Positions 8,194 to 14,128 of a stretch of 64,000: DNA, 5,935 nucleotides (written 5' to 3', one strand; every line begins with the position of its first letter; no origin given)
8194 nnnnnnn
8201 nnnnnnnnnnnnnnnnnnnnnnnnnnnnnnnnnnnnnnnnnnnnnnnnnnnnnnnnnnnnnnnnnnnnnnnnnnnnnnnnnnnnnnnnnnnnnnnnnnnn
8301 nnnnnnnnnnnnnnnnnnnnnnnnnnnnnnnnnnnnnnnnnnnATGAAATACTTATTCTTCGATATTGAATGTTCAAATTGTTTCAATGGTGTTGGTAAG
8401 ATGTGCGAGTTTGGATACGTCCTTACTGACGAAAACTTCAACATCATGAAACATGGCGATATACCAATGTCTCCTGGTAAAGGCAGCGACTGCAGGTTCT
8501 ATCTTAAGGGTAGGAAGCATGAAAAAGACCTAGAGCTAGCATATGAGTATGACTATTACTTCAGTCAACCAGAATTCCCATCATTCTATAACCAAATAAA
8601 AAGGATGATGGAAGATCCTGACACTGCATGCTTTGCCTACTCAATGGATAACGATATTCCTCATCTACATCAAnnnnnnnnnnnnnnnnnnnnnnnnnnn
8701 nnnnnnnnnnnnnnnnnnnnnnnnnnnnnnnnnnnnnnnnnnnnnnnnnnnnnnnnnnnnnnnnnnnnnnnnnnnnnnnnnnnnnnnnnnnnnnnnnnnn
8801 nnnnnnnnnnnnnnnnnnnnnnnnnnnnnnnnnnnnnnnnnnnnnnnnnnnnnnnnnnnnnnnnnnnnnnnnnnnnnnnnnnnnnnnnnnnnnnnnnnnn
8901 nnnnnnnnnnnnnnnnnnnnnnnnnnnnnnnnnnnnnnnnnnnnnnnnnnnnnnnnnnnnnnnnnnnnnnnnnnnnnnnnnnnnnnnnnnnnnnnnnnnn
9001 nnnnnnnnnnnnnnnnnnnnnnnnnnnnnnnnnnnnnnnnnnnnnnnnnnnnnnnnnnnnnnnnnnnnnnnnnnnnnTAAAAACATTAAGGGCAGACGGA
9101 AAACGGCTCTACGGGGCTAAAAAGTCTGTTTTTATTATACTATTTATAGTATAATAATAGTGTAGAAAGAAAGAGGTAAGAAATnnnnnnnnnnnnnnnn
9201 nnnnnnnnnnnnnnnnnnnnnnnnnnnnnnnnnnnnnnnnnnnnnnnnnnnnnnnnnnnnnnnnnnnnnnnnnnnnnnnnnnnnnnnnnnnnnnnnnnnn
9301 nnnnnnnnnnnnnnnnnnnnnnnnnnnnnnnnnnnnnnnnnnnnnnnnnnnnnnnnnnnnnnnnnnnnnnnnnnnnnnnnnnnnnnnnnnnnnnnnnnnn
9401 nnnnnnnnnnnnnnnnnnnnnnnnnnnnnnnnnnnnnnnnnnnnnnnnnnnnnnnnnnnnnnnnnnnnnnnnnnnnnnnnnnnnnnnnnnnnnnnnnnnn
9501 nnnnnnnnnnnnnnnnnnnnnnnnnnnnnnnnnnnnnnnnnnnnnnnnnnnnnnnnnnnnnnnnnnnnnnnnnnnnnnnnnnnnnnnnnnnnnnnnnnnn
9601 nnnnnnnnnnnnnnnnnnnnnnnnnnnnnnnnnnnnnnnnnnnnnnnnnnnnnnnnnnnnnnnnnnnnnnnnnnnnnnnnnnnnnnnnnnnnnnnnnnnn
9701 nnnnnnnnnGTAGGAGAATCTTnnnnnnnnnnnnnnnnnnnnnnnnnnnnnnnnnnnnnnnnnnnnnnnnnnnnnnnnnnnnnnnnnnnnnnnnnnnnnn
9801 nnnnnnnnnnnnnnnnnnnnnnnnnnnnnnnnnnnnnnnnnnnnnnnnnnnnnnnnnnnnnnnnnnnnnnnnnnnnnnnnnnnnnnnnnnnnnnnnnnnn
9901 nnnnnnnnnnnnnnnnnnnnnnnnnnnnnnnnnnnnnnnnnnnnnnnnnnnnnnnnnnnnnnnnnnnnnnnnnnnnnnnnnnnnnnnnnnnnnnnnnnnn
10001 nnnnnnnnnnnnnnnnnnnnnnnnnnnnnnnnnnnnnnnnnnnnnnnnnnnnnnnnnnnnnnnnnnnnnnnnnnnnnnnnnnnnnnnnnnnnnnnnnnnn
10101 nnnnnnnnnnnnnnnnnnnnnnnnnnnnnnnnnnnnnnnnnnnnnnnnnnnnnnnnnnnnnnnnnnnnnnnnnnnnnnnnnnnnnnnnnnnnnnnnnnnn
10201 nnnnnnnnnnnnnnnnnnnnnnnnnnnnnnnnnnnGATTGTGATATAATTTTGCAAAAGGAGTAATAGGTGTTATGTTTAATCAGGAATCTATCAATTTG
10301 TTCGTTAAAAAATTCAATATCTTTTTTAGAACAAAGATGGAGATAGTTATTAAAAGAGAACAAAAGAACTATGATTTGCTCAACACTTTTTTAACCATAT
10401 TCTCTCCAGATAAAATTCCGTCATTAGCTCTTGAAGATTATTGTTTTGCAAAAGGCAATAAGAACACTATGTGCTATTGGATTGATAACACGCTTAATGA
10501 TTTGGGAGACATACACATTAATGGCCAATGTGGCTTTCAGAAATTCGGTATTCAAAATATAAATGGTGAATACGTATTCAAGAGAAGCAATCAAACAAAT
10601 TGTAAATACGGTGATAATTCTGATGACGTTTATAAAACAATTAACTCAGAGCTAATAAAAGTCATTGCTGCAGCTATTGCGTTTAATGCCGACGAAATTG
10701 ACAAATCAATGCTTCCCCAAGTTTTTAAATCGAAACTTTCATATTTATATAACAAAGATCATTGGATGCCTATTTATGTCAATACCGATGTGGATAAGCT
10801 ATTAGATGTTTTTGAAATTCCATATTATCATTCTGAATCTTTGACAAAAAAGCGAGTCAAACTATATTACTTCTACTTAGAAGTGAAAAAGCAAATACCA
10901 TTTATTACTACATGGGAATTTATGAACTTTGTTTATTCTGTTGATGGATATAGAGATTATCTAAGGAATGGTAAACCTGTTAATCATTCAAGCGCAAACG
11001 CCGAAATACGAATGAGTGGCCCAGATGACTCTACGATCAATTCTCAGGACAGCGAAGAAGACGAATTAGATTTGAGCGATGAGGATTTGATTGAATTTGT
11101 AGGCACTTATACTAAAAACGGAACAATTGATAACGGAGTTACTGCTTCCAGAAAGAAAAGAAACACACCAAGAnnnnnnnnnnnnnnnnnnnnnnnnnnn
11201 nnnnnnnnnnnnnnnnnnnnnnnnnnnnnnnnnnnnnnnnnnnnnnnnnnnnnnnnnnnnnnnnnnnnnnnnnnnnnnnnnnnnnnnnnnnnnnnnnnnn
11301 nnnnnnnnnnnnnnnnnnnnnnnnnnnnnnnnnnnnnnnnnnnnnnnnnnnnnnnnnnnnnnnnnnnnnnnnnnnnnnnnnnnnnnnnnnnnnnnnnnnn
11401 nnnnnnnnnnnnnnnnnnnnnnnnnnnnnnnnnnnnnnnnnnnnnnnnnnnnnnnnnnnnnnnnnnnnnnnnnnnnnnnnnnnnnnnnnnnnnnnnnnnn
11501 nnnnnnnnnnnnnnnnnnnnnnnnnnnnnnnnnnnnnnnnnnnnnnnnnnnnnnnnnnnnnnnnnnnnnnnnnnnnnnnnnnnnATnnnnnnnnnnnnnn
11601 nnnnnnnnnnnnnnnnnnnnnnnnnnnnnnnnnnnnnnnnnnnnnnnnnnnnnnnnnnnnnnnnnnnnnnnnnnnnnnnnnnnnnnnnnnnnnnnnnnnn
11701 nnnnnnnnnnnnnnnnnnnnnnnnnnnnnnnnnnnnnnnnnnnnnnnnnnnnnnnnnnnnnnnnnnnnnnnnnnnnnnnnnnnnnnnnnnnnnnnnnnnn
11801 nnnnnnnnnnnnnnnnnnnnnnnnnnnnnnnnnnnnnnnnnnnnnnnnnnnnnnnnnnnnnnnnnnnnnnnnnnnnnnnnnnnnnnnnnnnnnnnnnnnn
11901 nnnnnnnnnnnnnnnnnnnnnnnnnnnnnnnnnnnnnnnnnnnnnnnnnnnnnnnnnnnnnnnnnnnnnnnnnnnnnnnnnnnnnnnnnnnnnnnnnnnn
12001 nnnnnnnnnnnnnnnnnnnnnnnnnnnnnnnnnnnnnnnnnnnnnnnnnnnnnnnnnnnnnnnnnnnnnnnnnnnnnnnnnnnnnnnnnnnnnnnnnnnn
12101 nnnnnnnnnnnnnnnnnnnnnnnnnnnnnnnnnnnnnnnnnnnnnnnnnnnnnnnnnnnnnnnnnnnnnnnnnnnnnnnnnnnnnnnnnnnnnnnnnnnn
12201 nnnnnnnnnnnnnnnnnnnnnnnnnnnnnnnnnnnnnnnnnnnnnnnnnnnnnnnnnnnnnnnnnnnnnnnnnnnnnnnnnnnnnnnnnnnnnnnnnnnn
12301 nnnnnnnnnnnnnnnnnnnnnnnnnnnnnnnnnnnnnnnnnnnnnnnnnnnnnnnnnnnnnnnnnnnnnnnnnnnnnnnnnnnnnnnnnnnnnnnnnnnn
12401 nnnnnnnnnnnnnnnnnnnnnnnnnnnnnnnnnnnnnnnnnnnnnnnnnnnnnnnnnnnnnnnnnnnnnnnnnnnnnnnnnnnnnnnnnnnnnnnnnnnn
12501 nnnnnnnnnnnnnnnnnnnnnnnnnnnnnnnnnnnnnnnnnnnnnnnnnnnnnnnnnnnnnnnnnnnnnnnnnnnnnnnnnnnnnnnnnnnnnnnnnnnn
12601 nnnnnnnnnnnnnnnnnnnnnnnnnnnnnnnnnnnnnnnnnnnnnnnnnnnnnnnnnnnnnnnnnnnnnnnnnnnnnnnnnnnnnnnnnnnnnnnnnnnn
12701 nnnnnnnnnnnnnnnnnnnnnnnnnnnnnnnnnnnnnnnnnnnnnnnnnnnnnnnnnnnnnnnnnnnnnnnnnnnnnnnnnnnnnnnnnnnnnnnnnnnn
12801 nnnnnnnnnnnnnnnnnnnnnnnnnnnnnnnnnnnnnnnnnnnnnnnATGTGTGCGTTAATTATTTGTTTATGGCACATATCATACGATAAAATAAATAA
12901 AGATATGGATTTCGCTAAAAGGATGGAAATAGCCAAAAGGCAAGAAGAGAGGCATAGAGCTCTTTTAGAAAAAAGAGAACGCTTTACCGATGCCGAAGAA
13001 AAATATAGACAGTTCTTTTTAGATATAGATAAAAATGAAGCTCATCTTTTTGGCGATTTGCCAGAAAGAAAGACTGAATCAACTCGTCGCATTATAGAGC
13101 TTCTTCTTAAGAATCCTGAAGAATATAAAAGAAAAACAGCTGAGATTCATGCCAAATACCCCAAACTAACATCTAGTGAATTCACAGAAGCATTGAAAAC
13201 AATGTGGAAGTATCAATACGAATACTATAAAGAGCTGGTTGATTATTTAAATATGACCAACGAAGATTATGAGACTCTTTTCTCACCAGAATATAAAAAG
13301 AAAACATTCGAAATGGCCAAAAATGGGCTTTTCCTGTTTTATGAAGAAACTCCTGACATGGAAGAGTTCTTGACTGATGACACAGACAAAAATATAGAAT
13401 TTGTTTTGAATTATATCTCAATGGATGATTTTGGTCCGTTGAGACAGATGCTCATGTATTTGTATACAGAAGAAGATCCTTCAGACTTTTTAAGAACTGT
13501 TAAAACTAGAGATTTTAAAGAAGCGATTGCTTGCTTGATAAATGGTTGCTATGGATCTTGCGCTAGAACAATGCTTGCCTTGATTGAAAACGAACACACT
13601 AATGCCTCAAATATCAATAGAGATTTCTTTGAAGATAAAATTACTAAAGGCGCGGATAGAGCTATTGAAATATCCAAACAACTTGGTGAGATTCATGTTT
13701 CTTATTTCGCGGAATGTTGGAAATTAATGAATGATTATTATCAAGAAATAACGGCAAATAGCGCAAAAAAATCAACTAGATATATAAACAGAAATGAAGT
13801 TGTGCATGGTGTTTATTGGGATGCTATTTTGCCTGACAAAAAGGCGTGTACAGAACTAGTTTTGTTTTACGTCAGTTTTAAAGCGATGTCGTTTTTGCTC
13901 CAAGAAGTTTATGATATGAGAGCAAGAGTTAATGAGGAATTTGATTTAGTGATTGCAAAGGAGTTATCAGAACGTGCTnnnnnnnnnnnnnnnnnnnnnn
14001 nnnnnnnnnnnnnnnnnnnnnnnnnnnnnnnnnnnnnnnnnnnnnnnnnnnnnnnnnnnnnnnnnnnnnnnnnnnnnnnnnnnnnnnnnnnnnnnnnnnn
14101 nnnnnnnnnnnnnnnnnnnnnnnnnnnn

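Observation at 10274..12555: Operon of two PD-(D/E)xK nuclease-fold proteins (DUF3883 + PDF...EVK) with distinct N-terminal sensor-like domains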

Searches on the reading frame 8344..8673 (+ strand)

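Call 3: search_protein_families(library=pfam, proteins=[window:8344-8673:+], max_evalue=0.1)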
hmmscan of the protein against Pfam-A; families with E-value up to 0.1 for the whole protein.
window:8344-8673:+ (110 aa): 1 family
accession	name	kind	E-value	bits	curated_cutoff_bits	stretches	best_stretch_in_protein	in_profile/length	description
PF04146.21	YTH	-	0.065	13.4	22.1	0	3-24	44-63/135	YT521-B-like domain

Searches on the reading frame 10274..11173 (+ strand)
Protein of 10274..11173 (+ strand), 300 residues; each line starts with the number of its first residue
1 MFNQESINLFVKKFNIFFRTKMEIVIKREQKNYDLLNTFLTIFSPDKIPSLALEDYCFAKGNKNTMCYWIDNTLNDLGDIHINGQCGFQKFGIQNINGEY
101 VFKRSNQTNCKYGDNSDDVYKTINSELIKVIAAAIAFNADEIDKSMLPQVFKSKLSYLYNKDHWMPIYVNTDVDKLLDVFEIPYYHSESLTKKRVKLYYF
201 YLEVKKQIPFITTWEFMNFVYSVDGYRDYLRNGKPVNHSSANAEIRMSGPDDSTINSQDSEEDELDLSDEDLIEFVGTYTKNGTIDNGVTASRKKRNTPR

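Call 36: search_protein_representatives(protein=window:10274-11173:+)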
Query: 300 residues. Proteins with E-value up to 0.001 (for the whole library): 585; up to 1e-10: 80; up to 1e-30: 10. The best 150 are listed.
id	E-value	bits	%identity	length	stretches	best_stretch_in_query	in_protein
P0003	5.5e-104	363.9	57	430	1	7-300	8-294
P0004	2.6e-97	342.0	59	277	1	1-288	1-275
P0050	1.7e-61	224.4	48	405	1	2-234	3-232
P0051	2.5e-54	200.9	42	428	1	7-280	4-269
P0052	6.5e-53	196.2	42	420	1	3-240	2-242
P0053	3.6e-44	167.5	38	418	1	4-258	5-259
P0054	8.9e-42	159.7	40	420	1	10-235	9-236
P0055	2.9e-39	151.4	38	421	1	13-223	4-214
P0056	1.3e-32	129.6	36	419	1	1-234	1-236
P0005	2.5e-31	125.3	40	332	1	105-297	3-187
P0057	2.1e-30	122.3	37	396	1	5-233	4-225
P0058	1.1e-28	116.7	36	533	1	13-236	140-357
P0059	3.4e-28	115.1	32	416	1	3-227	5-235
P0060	5.8e-28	114.3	33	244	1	9-234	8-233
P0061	9.6e-28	113.6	29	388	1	10-294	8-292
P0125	9.4e-11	57.8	33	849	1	30-170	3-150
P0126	9.9e-11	57.7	26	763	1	18-222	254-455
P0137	2.6e-10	56.4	34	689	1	34-204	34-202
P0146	5.1e-10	55.4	30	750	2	30-224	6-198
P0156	2.0e-09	53.4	28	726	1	18-209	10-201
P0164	2.4e-09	53.2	30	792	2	35-169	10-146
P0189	8.7e-09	51.4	31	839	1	28-170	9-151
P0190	8.8e-09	51.3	31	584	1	29-234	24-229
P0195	1.5e-08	50.6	35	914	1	35-163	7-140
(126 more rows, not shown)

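Call 74: search_protein_families(library=pfam, proteins=[P0125, P0137, P0146, P0156, P0164, P0189, P0195, P0190, P0058, P0126], max_evalue=0.001)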
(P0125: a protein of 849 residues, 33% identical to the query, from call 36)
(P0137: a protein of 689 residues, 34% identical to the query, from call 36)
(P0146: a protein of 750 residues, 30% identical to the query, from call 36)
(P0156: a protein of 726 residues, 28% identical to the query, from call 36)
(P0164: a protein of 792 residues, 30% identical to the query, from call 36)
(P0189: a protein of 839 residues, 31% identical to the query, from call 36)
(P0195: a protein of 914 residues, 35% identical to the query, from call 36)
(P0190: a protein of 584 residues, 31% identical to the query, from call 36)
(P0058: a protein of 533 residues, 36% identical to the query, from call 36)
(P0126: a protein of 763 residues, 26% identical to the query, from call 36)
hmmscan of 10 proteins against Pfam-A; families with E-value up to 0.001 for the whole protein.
P0125 (849 aa): 2 families
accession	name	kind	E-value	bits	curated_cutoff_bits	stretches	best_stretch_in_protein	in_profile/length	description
PF07728.20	AAA_5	-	3.2e-14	53.6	22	1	669-744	68-139/139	AAA domain (dynein-related subfamily)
PF00004.35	AAA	-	4.9e-06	27.5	21.2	0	385-441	2-56/131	ATPase family associated with various cellular activities (AAA)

P0137 (689 aa): 7 families
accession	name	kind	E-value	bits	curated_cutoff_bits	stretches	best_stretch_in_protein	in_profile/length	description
PF07728.20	AAA_5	-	5.6e-15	56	22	2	258-330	1-65/139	AAA domain (dynein-related subfamily)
PF00004.35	AAA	-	1.1e-06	29.5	21.2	1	259-283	1-25/131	ATPase family associated with various cellular activities (AAA)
PF20720.3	nSTAND3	-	6.3e-06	26.4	27.2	1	246-283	7-44/155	Novel STAND NTPase 3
PF13173.12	AAA_14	-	6.9e-06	26.5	27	0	256-295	2-40/129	AAA domain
PF13238.12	AAA_18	-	0.00017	22.5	29.4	1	259-310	1-45/128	AAA domain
PF13401.12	AAA_22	-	0.00039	21.2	27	0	257-305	6-54/130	AAA domain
PF13245.12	AAA_19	-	0.00055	20.6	25.1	0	254-280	9-35/134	AAA domain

P0146 (750 aa): 1 family
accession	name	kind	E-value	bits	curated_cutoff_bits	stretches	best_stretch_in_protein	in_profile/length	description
PF07728.20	AAA_5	-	3.2e-14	53.6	22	1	516-594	66-139/139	AAA domain (dynein-related subfamily)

P0156 (726 aa): 1 family
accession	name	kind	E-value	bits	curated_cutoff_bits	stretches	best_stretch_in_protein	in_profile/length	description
PF07728.20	AAA_5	-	3.3e-05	24.3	22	1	510-600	66-138/139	AAA domain (dynein-related subfamily)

P0164 (792 aa): 2 families
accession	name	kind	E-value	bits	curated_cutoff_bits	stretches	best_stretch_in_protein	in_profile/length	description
PF07728.20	AAA_5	-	2.3e-12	47.5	22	1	491-584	56-139/139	AAA domain (dynein-related subfamily)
PF00004.35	AAA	-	0.00013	22.8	21.2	0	488-586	38-125/131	ATPase family associated with various cellular activities (AAA)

P0189 (839 aa): 7 families
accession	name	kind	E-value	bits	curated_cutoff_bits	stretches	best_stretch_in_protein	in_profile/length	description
PF07728.20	AAA_5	-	9.7e-16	58.5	22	2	629-733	64-139/139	AAA domain (dynein-related subfamily)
PF00004.35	AAA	-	7.6e-06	26.8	21.2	1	454-478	1-25/131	ATPase family associated with various cellular activities (AAA)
PF20720.3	nSTAND3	-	1.2e-05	25.5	27.2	1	441-475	7-41/155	Novel STAND NTPase 3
PF05496.18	RuvB_N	-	6.7e-05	23.1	27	0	451-477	33-59/159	Holliday junction DNA helicase RuvB P-loop domain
PF25201.1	nSTAND6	-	0.00017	22.1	27.7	1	436-500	3-67/148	Novel STAND NTPase 6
PF07693.20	KAP_NTPase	-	0.00056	19.7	20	0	452-489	21-58/293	KAP family P-loop domain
PF24883.2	NPHP3_N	-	0.00075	20.2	24.8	0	449-487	20-58/164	Nephrocystin 3, N-terminal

P0195 (914 aa): 2 families
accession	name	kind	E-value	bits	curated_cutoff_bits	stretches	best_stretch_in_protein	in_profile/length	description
PF07728.20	AAA_5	-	4.4e-13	49.8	22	1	626-742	58-139/139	AAA domain (dynein-related subfamily)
PF00004.35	AAA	-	8.4e-06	26.7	21.2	0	392-426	2-35/131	ATPase family associated with various cellular activities (AAA)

P0190 (584 aa): 3 families
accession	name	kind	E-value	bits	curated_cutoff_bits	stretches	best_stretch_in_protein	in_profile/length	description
PF07728.20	AAA_5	-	3e-19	69.8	22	1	258-415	2-139/139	AAA domain (dynein-related subfamily)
PF00004.35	AAA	-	1.2e-08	35.9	21.2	1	259-421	2-129/131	ATPase family associated with various cellular activities (AAA)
PF13401.12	AAA_22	-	1.3e-06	29.2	27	1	258-369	8-111/130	AAA domain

P0058 (533 aa): 1 family
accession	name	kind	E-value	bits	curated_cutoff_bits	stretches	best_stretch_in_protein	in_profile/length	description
PF13020.12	NOV_C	-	7e-09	36.1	22.1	1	408-502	1-85/91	Protein NO VEIN, C-terminal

P0126 (763 aa): 0 families

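Call 75: find_encoding_contigs(protein=P0190, flank=4000, max_places=2)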
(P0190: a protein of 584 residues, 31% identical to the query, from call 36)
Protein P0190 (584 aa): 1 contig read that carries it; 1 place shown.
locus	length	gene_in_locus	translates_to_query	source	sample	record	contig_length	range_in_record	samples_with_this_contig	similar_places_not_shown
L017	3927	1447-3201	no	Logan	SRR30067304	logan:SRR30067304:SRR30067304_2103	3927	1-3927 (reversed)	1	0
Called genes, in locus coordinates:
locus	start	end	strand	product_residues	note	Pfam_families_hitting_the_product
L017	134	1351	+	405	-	PF13475:DUF4116 (weak)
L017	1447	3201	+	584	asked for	PF13401:AAA_22 (weak), PF00004:AAA, PF07728:AAA_5, PF28529:McrB_lid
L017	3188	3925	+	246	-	?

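Call 85: find_encoding_contigs(protein=P0051, flank=4000, max_places=3)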
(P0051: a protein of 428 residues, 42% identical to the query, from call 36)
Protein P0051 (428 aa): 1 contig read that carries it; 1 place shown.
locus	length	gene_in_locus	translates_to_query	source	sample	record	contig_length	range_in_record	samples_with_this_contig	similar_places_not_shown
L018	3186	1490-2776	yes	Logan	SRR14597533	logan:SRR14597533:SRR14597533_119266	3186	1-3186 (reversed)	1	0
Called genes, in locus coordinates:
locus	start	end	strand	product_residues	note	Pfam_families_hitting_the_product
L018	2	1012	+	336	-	?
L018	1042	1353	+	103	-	PF01844:HNH (weak), PF13395:HNH_4 (weak)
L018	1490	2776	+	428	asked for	PF13020:NOV_C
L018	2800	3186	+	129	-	?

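Call 86: find_encoding_contigs(protein=P0052, flank=4000, max_places=3)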
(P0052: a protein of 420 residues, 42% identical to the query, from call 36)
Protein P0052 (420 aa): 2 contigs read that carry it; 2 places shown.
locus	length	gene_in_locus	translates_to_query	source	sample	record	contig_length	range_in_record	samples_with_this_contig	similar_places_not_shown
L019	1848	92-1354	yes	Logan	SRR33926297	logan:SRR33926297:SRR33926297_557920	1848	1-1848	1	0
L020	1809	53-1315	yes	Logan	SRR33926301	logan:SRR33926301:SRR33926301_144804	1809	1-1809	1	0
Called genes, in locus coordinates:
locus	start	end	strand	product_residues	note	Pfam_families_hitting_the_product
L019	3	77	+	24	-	?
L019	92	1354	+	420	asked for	PF13020:NOV_C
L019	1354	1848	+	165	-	?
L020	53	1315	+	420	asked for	PF13020:NOV_C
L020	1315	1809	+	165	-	?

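Call 87: find_encoding_contigs(protein=P0053, flank=4000, max_places=3)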
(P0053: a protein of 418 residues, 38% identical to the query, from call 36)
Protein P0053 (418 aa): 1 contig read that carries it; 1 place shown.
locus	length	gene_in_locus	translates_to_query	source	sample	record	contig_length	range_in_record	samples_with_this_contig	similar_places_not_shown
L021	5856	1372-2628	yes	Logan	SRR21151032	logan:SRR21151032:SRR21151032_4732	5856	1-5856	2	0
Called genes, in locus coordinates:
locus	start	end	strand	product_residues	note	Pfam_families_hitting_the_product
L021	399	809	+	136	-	-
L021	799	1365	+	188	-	-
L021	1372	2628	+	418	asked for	PF13020:NOV_C (weak)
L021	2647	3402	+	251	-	-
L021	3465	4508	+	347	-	-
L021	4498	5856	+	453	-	?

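Call 95: search_dna_similar(query=window:10274-11053:+, collection=plasmids, mode=protein, max_evalue=0.001, max_rows=15)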
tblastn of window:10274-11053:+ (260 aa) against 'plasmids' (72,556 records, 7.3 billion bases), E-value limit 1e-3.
No match.

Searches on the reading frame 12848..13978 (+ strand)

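Call 3: search_protein_families(library=pfam, proteins=[window:12848-13978:+], max_evalue=0.1)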
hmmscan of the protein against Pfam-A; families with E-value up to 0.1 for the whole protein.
window:12848-13978:+ (377 aa): 1 family
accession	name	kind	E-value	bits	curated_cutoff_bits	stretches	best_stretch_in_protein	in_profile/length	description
PF12830.13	Nipped-B_C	-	0.049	14.1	26.4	0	98-129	69-99/186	Sister chromatid cohesion C-terminus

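Call 4: search_protein_families(library=padloc, proteins=[window:12848-13978:+], max_evalue=0.1)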
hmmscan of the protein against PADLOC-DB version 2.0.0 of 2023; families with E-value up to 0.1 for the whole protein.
window:12848-13978:+ (377 aa): 0 families

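Call 5: search_protein_families(library=ncbifam, proteins=[window:12848-13978:+], max_evalue=0.1)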
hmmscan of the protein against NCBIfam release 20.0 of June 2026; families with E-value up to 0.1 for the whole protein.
window:12848-13978:+ (377 aa): 1 family
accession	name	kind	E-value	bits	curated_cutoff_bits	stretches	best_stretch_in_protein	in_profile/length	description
NF041612.1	fdxn_Clost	equivalog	0.041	14.5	150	0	212-267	34-89/102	2Fe-2S ferredoxin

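Call 6: search_protein_families(library=phrogs, proteins=[window:12848-13978:+], max_evalue=0.01)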
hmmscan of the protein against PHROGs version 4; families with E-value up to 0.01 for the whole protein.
window:12848-13978:+ (377 aa): 0 families
